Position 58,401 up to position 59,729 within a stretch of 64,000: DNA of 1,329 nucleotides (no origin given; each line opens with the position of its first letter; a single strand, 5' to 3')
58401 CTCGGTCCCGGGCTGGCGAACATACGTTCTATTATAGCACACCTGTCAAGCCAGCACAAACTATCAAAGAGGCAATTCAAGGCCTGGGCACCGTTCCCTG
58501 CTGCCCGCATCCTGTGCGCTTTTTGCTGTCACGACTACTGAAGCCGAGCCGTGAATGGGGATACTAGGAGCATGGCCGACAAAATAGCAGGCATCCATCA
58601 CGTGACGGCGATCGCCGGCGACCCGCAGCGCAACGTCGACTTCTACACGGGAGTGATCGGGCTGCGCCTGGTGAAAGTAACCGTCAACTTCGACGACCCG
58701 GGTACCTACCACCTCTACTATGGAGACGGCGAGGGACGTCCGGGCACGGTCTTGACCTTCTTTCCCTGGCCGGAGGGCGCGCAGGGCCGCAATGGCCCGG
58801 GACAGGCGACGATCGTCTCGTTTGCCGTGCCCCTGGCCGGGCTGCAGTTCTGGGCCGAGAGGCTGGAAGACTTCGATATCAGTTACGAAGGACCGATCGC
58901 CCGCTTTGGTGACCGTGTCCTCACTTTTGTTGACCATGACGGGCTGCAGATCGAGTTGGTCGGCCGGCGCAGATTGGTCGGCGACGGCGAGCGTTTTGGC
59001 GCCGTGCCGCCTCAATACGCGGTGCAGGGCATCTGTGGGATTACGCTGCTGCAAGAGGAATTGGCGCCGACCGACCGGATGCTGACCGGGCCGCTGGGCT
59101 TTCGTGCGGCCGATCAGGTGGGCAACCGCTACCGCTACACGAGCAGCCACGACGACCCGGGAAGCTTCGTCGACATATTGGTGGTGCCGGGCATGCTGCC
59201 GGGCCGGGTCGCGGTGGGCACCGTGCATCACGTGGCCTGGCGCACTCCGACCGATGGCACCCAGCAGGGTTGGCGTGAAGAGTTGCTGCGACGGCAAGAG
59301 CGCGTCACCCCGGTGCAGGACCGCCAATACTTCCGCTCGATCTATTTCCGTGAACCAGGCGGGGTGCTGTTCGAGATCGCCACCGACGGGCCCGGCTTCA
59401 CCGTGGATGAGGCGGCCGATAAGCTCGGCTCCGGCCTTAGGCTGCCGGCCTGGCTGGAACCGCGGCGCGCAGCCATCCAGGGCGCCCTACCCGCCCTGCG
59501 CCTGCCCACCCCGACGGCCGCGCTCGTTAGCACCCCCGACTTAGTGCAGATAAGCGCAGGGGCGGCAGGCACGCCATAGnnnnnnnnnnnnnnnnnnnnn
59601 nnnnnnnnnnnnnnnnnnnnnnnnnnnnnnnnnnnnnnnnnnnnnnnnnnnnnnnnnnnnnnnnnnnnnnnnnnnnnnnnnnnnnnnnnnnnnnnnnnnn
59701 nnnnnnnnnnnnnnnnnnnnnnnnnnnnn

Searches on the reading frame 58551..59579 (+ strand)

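Call 10: search_protein_families(library=pfam, proteins=[window:58551-59579:+], max_evalue=0.00001)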
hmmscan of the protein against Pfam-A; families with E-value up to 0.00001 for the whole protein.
window:58551-59579:+ (342 aa): 1 family
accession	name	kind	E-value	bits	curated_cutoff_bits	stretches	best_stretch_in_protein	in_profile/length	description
PF00903.31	Glyoxalase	-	4.7e-16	59.7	20.6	1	14-136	1-121/121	Glyoxalase/Bleomycin resistance protein/Dioxygenase superfamily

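Call 97: search_protein_families(library=ncbifam, proteins=[window:58551-59579:+], max_evalue=0.01)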
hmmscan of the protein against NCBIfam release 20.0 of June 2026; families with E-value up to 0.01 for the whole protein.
window:58551-59579:+ (342 aa): 2 families
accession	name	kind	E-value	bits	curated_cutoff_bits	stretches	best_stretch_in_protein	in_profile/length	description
NF007629.0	PRK10291.1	equivalog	0.00095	19.1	246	1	17-50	5-38/135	lactoylglutathione lyase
NF050075.1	SMU1112c_YaeR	equivalog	0.0017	18.6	140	1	13-136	2-123/125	SMU1112c/YaeR family gloxylase I-like metalloprotein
